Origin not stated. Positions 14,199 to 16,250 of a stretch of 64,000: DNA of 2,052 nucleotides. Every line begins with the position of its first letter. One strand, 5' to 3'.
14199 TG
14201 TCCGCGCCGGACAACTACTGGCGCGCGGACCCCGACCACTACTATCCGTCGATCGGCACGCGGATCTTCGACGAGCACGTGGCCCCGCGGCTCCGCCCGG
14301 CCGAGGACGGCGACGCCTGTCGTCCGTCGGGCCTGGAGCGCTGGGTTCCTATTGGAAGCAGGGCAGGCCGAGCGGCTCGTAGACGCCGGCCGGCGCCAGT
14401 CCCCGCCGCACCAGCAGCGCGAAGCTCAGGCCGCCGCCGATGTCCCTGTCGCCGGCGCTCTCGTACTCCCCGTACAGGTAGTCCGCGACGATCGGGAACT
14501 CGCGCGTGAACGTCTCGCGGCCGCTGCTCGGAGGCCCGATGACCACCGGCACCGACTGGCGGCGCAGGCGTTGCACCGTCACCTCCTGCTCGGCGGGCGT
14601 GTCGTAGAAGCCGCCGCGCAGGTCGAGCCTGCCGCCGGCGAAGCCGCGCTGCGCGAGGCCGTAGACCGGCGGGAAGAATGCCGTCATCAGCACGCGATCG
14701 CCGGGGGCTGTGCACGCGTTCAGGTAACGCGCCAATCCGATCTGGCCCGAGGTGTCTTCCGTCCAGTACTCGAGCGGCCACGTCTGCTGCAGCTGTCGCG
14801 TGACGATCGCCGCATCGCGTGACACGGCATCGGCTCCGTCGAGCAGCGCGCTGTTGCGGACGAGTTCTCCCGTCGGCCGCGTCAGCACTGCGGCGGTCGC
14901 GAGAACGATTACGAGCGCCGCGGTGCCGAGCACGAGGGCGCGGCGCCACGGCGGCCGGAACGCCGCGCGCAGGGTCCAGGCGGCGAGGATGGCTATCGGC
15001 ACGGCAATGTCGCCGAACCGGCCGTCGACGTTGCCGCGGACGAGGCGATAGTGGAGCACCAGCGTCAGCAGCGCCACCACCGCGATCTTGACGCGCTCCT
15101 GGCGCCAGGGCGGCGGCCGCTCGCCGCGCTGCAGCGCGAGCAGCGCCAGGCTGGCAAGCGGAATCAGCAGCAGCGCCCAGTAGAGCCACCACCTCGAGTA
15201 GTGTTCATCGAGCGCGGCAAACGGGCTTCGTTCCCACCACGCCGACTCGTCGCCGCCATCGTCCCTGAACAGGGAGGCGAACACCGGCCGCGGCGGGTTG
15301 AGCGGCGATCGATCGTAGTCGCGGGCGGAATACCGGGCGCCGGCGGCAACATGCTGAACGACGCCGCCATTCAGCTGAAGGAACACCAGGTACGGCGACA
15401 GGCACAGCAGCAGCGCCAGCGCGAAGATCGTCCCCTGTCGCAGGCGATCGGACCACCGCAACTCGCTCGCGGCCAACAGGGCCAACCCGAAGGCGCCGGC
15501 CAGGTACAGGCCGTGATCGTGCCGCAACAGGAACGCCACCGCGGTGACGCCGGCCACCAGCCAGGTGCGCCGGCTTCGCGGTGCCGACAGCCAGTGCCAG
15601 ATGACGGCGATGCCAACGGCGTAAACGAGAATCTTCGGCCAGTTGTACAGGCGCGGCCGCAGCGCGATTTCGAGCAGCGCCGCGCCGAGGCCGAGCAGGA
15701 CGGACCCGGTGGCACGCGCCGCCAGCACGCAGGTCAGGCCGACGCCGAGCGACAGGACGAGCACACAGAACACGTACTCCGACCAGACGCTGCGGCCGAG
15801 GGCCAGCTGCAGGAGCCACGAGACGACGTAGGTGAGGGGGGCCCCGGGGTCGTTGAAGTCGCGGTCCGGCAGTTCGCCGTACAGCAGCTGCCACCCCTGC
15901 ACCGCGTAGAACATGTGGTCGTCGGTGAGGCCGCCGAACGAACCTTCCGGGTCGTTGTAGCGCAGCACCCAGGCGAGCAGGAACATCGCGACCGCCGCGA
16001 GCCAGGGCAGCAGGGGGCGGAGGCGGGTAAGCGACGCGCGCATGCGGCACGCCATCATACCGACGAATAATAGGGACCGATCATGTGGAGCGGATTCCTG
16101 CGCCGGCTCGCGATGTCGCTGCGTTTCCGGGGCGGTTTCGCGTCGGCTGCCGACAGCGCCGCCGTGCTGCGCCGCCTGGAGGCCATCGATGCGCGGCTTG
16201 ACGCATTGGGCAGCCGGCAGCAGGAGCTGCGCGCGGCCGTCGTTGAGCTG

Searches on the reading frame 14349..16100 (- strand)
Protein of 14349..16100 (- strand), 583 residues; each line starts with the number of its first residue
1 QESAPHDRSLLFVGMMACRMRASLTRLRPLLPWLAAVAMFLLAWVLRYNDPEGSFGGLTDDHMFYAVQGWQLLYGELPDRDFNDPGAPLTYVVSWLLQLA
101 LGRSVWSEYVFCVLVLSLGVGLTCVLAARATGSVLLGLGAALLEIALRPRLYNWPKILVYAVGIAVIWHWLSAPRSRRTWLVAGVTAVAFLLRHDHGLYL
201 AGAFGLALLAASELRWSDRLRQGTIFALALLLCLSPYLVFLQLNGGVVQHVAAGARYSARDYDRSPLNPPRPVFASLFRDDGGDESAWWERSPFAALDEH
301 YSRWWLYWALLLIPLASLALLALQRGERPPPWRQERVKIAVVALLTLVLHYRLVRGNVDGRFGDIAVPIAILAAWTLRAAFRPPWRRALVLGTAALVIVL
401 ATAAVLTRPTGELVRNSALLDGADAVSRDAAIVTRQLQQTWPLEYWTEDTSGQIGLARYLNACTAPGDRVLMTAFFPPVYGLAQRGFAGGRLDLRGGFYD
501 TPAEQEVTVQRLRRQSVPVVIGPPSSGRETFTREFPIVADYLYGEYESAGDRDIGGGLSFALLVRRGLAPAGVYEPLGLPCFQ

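Call 44: search_protein_families(library=ncbifam, proteins=[window:14349-16100:-], max_evalue=0.01)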
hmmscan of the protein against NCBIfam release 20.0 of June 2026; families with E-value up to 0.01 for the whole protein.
window:14349-16100:- (583 aa): 0 families

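Call 86: search_protein_families(library=pfam, proteins=[window:14349-16100:-], max_evalue=1)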
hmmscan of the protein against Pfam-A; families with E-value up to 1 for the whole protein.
window:14349-16100:- (583 aa): 0 families

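Call 88: find_homologous_proteins(query=window:14349-16100:-)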
Query window:14349-16100:- (583 aa): 100 proteins with E <= 0.001 among 8000 candidates.
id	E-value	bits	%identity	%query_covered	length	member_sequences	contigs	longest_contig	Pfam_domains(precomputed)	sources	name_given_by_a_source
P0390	0.0e+0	1268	100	97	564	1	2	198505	-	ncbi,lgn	ncbi:MAG: hypothetical protein AB7P99_01415 [Vicinamibacterales bacterium]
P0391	4.8e-272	921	72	98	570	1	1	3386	-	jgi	jgi:hypothetical protein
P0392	9.3e-219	746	59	96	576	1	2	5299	-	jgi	jgi:hypothetical protein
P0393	7.1e-203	693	56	93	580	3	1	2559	-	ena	-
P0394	1.6e-190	652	62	83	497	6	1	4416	-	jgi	jgi:hypothetical protein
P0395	1.9e-187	642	52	96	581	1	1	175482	-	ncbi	ncbi:MAG: hypothetical protein ABL971_08480 [Vicinamibacterales bacterium]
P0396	1.7e-177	609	52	97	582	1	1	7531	-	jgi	jgi:hypothetical protein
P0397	1.9e-170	586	50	94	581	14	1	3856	-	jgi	jgi:hypothetical protein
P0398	1.0e-166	574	49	94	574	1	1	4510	-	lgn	-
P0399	3.9e-166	572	49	94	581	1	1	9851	-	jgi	jgi:hypothetical protein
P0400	1.2e-165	570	51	95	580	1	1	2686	-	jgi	-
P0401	7.4e-163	561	48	96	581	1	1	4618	-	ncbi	-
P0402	1.3e-161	557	48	96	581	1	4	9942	-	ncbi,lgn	ncbi:MAG: hypothetical protein ABL986_22155 [Vicinamibacterales bacterium]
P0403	1.7e-158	546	47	97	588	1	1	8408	-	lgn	-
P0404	5.0e-157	542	48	96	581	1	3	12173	-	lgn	-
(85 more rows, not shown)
